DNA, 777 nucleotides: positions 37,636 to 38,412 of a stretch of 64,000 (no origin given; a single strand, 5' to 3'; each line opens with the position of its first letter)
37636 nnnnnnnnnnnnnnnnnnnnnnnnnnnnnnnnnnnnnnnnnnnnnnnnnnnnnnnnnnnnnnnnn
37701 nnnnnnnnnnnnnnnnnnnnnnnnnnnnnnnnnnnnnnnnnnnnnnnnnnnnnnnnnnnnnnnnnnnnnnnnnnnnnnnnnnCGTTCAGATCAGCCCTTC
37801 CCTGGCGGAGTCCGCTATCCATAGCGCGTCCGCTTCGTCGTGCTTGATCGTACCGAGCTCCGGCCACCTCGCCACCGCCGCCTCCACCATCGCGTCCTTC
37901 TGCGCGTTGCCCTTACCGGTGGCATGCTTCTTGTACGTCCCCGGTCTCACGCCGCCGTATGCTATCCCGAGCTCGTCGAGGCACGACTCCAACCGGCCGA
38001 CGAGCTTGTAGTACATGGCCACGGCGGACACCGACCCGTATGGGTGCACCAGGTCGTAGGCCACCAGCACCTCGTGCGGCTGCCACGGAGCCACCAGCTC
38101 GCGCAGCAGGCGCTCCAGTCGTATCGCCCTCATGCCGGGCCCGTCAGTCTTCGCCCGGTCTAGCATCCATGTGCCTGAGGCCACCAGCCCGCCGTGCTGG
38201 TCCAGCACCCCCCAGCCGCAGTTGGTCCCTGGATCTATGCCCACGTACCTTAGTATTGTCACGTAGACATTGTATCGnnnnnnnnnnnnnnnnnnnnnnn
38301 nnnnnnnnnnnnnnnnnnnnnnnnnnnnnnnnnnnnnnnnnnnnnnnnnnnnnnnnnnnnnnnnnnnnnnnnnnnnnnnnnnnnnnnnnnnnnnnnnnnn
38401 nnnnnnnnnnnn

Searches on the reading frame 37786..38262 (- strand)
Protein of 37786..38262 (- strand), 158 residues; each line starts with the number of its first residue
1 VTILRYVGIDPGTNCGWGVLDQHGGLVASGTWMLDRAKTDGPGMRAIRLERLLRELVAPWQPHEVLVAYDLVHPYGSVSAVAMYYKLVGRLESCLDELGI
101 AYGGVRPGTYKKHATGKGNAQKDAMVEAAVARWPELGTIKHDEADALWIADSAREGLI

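Call 82: search_protein_families(library=pfam, proteins=[window:37786-38262:-], max_evalue=0.01)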
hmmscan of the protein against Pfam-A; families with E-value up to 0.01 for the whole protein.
window:37786-38262:- (158 aa): 1 family
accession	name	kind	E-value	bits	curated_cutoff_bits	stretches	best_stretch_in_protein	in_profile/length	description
PF02075.23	RuvC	-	4.4e-05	23.8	22.2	1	7-150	2-145/148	Crossover junction endodeoxyribonuclease RuvC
